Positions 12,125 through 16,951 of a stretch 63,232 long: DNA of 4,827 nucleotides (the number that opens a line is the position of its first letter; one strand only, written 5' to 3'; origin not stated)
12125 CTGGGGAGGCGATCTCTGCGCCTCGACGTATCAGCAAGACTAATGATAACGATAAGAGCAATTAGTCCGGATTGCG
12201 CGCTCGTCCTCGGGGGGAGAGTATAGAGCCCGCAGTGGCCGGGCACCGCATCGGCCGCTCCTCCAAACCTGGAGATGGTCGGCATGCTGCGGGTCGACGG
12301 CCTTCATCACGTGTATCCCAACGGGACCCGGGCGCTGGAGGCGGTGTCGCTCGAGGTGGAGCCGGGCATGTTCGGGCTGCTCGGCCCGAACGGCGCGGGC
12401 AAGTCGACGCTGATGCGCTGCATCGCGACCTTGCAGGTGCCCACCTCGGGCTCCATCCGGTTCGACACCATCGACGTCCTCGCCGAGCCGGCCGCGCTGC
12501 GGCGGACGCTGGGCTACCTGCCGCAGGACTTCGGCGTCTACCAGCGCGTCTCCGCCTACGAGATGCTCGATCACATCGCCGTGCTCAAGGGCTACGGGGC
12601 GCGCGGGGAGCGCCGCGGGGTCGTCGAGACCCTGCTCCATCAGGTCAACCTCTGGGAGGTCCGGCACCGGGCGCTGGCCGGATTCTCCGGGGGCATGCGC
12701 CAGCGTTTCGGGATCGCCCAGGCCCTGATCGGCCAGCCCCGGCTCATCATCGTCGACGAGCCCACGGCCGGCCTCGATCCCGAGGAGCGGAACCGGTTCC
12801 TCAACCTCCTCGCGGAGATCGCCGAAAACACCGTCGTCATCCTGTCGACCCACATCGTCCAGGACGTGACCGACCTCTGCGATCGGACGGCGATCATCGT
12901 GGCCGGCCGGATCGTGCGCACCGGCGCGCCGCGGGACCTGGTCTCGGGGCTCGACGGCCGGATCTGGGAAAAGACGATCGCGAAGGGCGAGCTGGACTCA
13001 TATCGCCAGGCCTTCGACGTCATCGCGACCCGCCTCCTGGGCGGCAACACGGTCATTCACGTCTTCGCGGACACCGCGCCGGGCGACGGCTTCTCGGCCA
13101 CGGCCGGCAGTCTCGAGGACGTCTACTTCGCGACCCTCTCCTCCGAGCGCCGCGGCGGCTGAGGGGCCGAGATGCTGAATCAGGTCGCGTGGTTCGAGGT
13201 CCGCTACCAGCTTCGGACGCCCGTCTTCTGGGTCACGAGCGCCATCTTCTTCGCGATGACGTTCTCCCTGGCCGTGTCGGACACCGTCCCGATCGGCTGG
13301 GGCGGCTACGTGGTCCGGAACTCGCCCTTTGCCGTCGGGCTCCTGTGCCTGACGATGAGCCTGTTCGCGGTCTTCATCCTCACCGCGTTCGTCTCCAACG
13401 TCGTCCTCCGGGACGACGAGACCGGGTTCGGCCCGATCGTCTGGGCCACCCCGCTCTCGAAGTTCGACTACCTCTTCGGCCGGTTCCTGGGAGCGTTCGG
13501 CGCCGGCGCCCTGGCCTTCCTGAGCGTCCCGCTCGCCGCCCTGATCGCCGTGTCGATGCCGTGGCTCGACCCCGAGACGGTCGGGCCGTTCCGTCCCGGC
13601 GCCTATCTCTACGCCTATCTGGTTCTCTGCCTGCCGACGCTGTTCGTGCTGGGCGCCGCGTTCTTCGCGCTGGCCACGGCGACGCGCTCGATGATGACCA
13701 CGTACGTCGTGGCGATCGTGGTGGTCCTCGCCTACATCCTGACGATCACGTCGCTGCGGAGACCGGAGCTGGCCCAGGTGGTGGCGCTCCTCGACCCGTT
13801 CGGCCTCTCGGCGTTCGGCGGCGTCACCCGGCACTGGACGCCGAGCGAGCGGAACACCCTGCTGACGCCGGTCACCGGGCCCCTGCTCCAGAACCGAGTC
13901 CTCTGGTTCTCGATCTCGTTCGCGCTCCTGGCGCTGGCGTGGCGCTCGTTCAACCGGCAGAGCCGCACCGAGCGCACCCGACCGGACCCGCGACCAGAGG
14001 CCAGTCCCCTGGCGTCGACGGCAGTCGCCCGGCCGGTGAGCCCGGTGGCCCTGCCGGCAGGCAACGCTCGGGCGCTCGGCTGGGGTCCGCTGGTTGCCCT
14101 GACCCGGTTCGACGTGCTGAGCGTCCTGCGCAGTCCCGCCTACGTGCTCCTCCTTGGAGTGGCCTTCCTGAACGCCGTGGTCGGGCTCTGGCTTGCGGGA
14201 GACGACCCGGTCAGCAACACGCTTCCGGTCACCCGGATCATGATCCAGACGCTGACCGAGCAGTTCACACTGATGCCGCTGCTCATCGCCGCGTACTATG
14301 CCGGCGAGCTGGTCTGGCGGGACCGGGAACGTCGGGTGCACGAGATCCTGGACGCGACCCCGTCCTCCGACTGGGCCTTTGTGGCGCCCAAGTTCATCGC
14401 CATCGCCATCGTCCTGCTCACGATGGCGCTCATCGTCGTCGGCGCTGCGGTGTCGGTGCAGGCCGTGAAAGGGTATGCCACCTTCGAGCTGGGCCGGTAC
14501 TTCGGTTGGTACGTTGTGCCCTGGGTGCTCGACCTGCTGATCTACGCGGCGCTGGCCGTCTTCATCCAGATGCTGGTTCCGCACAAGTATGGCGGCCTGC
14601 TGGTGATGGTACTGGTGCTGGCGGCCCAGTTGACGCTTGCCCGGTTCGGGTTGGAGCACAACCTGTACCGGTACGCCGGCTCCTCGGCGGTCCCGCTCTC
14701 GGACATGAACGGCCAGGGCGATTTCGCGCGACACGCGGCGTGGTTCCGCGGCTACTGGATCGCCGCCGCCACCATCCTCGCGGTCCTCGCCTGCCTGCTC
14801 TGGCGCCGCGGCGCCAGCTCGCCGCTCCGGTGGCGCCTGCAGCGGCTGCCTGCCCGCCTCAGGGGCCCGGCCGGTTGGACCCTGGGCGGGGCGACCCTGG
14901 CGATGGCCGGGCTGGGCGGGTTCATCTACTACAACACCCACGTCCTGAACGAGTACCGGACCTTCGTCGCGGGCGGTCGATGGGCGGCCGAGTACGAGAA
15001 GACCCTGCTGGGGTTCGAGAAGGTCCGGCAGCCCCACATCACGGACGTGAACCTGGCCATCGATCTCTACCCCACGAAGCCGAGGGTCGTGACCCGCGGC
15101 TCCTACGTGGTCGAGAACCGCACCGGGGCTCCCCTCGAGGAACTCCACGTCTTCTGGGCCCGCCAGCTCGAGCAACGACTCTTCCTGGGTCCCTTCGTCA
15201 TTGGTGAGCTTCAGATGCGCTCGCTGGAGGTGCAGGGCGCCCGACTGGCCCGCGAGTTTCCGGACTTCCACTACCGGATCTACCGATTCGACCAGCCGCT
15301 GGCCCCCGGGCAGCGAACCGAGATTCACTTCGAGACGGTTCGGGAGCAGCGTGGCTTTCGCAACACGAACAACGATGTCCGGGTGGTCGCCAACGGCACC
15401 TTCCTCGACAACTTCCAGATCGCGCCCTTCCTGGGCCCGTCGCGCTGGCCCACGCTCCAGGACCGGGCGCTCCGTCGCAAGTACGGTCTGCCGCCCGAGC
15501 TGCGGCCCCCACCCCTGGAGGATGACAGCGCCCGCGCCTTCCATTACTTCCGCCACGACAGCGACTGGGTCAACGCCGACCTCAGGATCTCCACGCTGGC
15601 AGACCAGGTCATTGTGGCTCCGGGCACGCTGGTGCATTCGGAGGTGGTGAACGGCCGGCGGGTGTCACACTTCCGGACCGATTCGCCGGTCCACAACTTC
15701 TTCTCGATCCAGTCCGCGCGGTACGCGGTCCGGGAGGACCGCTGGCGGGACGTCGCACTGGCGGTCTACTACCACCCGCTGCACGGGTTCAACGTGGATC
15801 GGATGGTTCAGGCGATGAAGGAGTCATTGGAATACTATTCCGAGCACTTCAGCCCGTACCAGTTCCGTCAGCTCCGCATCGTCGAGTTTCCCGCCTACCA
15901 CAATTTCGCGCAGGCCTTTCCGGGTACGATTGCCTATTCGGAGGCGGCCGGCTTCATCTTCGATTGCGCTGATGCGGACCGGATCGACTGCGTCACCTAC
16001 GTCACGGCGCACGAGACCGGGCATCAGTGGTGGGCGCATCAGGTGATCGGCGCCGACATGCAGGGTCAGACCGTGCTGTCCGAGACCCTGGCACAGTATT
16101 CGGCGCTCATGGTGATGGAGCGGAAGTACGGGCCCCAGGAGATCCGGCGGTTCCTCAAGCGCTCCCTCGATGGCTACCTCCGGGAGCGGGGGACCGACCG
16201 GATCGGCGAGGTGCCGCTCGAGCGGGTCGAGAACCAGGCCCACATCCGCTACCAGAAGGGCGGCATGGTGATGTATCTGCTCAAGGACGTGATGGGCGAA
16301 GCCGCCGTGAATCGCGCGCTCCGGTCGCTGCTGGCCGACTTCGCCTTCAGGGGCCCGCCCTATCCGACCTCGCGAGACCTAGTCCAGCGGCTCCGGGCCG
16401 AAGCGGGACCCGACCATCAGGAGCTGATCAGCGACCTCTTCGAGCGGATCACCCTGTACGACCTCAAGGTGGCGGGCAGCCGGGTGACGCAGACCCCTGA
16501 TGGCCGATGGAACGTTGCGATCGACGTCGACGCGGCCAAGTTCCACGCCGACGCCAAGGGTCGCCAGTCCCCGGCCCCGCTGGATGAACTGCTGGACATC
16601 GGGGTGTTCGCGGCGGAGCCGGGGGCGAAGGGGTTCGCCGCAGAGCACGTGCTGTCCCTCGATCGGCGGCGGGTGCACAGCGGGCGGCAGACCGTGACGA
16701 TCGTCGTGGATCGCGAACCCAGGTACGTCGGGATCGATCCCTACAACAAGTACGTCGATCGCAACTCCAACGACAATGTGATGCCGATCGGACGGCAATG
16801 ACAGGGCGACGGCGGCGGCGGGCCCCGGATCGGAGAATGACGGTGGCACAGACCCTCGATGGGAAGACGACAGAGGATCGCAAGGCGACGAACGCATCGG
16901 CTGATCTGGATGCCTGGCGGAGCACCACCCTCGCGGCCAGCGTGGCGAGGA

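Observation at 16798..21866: Split B12 acyl-CoA mutase cluster with HCM-like (not MCM-like) pocket residues plus a Kal-like hotdog protein: possible tertiary-carbon (2-hydroxy- or 2-amino-isobutyrate) pathway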

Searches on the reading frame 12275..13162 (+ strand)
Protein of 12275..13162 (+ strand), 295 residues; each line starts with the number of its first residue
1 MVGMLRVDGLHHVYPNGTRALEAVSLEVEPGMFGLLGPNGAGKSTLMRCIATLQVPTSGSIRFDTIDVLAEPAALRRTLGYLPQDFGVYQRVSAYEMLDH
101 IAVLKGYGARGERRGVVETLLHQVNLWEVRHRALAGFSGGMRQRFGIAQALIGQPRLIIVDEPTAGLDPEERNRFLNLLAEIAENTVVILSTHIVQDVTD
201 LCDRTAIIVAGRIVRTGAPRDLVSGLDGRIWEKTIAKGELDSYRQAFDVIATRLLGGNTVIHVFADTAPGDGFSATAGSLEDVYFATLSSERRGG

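Call 99: search_protein_families(library=pfam, proteins=[window:12275-13162:+], max_evalue=0.0001)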
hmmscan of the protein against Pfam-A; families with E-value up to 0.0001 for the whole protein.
window:12275-13162:+ (295 aa): 6 families
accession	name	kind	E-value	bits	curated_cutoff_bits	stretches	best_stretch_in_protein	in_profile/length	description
PF00005.33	ABC_tran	-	4.3e-30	105.6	25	1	21-165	1-137/137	ABC transporter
PF13304.12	AAA_21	-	6.4e-14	53.2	27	1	134-193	235-298/304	AAA domain, putative AbiEii toxin, Type IV TA system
PF02463.25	SMC_N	-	2e-06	27.8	40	0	20-52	12-47/220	RecF/RecN/SMC N terminal domain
PF13476.12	AAA_23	-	6.9e-06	27.3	27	1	17-51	6-40/201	AAA domain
PF13555.12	AAA_29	-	6.9e-05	23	27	0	28-63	19-54/61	P-loop containing region of AAA domain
PF13175.12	AAA_15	-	8.7e-05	22.7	32.1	0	155-193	329-369/374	AAA ATPase domain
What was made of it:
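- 12275..13162 (+): ABC transporter ATPase. It is the probable first gene of the extended operon. PF00005 (call 99).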

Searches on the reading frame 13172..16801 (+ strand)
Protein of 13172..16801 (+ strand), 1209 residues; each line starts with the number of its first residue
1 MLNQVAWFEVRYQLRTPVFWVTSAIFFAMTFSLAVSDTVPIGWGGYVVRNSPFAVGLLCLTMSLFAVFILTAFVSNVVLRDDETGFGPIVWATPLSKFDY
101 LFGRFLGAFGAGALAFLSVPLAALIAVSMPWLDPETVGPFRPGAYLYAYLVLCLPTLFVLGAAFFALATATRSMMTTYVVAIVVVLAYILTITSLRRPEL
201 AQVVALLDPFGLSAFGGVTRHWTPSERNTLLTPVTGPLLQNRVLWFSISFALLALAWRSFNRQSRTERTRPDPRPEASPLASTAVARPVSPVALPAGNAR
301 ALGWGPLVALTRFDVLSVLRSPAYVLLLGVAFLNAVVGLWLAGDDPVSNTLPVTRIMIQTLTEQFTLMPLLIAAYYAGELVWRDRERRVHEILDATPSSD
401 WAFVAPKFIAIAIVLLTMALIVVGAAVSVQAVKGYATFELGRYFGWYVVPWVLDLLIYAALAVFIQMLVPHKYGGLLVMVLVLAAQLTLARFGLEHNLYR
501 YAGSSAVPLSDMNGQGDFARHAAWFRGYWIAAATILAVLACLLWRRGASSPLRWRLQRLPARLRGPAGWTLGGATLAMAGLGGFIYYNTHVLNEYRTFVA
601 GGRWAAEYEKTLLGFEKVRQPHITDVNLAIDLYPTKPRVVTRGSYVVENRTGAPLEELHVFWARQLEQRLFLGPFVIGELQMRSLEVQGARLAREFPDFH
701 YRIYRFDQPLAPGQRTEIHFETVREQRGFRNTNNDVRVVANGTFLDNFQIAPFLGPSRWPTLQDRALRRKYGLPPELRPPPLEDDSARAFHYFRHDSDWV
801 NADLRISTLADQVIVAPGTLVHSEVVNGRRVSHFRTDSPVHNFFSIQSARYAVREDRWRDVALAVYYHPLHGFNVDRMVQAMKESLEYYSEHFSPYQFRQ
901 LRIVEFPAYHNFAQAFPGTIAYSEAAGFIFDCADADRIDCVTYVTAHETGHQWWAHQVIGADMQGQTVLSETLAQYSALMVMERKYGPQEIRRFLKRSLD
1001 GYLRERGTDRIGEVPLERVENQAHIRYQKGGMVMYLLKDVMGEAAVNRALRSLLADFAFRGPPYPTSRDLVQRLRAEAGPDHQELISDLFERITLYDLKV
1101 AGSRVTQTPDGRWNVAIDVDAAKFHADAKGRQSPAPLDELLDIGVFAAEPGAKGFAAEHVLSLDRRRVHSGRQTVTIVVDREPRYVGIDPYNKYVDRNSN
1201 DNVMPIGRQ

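Call 99: search_protein_families(library=pfam, proteins=[window:13172-16801:+], max_evalue=0.0001)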
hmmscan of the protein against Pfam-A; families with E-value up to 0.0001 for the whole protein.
window:13172-16801:+ (1209 aa): 3 families
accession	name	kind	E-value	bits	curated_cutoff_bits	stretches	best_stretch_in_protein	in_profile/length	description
PF01433.26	Peptidase_M1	-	1.9e-12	47.7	27.7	1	880-1077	4-206/218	Peptidase family M1 domain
PF12698.13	ABC2_membrane_3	-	6e-09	35.9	31.6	1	367-484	170-280/347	ABC-2 family transporter protein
PF12679.13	ABC2_membrane_2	-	2.2e-06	27.6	27.2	0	5-192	3-200/283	ABC-2 family transporter protein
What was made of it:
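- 13172..16801 (+): Fusion of an ABC-2 membrane domain with an M1 metallopeptidase, 1209 aa. I propose that it processes or imports peptides. PF12698, PF12679 and PF01433 (call 99).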
